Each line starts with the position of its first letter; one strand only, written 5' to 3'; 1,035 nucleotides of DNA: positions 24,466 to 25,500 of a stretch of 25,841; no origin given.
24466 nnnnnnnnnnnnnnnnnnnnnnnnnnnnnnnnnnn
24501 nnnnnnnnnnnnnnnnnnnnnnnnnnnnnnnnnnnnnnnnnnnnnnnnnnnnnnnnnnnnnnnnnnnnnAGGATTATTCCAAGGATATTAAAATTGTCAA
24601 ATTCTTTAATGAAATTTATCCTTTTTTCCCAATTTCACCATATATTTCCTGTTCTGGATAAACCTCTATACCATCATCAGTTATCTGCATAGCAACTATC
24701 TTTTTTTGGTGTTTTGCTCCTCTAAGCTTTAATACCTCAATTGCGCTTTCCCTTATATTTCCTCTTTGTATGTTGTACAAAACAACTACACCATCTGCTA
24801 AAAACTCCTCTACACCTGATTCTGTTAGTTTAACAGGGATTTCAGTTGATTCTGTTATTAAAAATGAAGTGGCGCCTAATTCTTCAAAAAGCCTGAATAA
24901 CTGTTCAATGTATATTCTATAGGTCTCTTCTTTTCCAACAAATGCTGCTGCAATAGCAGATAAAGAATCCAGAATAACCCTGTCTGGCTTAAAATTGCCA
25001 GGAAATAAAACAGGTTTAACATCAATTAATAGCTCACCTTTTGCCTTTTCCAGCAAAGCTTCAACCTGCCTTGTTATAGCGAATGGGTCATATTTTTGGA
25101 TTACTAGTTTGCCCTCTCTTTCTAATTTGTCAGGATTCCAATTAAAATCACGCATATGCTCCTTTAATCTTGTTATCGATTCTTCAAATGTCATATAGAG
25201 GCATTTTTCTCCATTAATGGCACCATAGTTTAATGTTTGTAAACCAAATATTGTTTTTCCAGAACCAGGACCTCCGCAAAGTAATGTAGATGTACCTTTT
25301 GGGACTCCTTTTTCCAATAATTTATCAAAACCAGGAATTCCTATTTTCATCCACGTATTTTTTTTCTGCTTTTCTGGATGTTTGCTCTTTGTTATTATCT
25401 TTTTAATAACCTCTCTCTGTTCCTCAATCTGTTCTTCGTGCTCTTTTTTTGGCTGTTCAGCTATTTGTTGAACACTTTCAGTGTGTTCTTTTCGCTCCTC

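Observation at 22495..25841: KaiC + pseudo-KaiC + receptor-JAMM cassette: candidate undescribed archaeal signalling system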

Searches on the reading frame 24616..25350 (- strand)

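Call 3: search_protein_families(library=pfam, proteins=[window:24616-25350:-], max_evalue=0.1)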
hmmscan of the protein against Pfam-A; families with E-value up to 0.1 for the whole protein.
window:24616-25350:- (244 aa): 6 families
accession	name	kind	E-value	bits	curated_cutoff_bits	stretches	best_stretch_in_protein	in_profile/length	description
PF06745.19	ATPase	-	2.2e-52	178.2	26.6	1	2-234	2-230/231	KaiC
PF07088.17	GvpD_P-loop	-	1.4e-05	25.5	24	1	19-196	10-176/189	GvpD gas vesicle protein, P-loop domain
PF13481.12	AAA_25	-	9.4e-05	22.5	27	1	9-165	23-187/195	AAA domain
PF14417.12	MEDS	-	0.0064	16.8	29.8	1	43-92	24-73/161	MEDS: MEthanogen/methylotroph, DcmR Sensory domain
PF21572.2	Nop5_56-rel_N_Arc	-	0.087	13.6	27.8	0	77-129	15-65/128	Archaeal Nop5/56-rel, N-terminal domain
PF03796.21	DnaB_C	-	0.098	12.5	27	0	4-66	5-67/255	DnaB-like helicase C terminal domain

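Call 4: search_protein_families(library=ncbifam, proteins=[window:24616-25350:-], max_evalue=0.1)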
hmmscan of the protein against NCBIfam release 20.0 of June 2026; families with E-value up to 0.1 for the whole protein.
window:24616-25350:- (244 aa): 15 families
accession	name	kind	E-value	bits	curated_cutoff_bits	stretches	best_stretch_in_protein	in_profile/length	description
NF006799.0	PRK09302.1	equivalog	1.3e-42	146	408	1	2-232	14-240/515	circadian clock protein KaiC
TIGR03880.1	KaiC_arch_3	hypoth_equivalog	1.5e-34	119.5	249.45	1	4-236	1-223/224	KaiC domain-containing protein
TIGR03877.1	thermo_KaiC_1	hypoth_equivalog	1.7e-32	112.8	307.25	1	2-234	5-236/238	KaiC domain-containing protein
TIGR02655.1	circ_KaiC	equivalog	2.4e-32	112.2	546.25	1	2-232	4-230/484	circadian clock protein KaiC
TIGR03881.1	KaiC_arch_4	hypoth_equivalog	5.5e-23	81.9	247.8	1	2-227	4-225/231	KaiC domain-containing protein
NF004723.0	PRK06067.1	subfamily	2.3e-10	40.4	194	1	7-225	22-229/243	flagellar accessory protein FlaH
NF052589.1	ArlH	equivalog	1.9e-08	34.3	215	1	6-221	7-213/229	archaellum protein ArlH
TIGR00416.1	sms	equivalog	2e-06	26.9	403.05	1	6-67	81-142/454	DNA repair protein RadA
NF006861.0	PRK09361.1-1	equivalog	7.3e-06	25.7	278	1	3-66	7-71/235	DNA repair and recombination protein RadB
NF004629.0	PRK05973.1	equivalog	3.2e-05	23.1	156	1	17-107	62-150/237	DNA helicase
TIGR02237.1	recomb_radB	equivalog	4.9e-05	23.3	172.4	1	9-141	2-117/210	DNA repair and recombination protein RadB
TIGR03878.1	thermo_KaiC_2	hypoth_equivalog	0.0018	17.6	232.2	1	14-167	31-174/259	KaiC domain-containing protein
NF006320.0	PRK08533.1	equivalog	0.002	17.8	215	1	8-136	13-132/230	flagellar accessory protein FlaH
NF005378.0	PRK06921.1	subfamily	0.0044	16.2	207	1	21-78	119-177/266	hypothetical protein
TIGR03600.1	phage_DnaB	exception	0.0057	15.7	498.65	1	2-64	178-240/421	phage replicative helicase, DnaB family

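Call 59: search_protein_families(library=padloc, proteins=[window:24616-25350:-], max_evalue=0.01)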
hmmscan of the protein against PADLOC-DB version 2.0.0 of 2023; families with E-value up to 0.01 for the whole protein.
window:24616-25350:- (244 aa): 1 family
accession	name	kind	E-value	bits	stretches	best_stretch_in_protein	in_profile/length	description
PDLC04140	mad8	-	2.1e-05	22.2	1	15-109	23-113/314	mads_8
